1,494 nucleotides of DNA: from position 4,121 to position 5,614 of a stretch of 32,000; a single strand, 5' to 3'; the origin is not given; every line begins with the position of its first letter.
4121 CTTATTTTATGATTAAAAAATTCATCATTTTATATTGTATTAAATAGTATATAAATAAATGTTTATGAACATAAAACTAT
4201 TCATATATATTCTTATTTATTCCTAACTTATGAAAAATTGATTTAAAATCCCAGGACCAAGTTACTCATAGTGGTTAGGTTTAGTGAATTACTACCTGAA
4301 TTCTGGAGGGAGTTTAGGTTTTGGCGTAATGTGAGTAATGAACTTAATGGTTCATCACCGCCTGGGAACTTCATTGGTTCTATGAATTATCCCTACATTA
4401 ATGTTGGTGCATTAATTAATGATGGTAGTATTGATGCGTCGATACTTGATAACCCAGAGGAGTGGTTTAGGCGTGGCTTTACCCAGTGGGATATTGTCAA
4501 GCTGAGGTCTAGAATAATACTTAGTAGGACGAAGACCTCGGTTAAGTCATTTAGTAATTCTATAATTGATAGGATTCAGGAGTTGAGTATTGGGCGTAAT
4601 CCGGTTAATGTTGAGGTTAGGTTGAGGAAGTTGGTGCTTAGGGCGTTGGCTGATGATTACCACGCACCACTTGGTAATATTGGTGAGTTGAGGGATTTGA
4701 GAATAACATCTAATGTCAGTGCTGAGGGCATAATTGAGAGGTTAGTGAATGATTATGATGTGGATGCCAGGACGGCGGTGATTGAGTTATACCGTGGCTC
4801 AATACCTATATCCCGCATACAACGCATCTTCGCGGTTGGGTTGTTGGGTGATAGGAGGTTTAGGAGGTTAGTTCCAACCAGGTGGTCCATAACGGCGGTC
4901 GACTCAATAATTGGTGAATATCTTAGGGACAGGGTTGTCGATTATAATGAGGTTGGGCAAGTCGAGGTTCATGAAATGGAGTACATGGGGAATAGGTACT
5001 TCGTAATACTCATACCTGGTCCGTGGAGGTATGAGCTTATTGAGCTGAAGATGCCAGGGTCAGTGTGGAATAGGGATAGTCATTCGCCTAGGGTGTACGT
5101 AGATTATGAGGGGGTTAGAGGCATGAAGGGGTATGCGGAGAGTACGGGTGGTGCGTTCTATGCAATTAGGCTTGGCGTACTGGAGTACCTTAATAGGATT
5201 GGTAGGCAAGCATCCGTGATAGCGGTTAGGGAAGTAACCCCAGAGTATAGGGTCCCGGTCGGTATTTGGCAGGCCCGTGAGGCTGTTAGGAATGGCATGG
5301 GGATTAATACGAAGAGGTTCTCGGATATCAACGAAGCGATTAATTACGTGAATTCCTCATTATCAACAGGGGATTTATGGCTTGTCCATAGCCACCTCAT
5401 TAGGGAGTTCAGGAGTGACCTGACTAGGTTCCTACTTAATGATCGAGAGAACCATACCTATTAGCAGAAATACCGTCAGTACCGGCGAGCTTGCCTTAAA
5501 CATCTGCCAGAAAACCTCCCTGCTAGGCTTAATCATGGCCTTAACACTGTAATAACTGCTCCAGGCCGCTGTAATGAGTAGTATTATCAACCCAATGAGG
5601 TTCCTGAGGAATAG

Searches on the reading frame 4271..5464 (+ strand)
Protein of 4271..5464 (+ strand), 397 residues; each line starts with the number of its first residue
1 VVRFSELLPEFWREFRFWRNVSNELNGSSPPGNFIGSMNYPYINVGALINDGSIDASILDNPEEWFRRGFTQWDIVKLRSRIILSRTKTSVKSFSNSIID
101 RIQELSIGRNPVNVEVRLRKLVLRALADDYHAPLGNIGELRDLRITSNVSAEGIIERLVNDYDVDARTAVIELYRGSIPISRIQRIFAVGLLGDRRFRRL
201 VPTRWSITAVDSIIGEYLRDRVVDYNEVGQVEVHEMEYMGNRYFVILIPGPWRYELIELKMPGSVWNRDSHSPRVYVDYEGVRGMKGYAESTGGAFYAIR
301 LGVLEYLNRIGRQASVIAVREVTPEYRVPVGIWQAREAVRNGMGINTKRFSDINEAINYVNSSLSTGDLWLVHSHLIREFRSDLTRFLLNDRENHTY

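Call 84: search_protein_families(library=pfam, proteins=[window:4271-5464:+], max_evalue=0.001)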
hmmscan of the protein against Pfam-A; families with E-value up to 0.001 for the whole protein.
window:4271-5464:+ (397 aa): 2 families
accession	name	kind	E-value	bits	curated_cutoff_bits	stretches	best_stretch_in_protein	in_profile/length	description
PF04894.17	Nre_N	-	1.2e-79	268.3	25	1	20-267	23-270/270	Archaeal Nre, N-terminal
PF04895.17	Nre_C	-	2.7e-34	117.8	27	1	280-385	1-108/110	Archaeal Nre, C-terminal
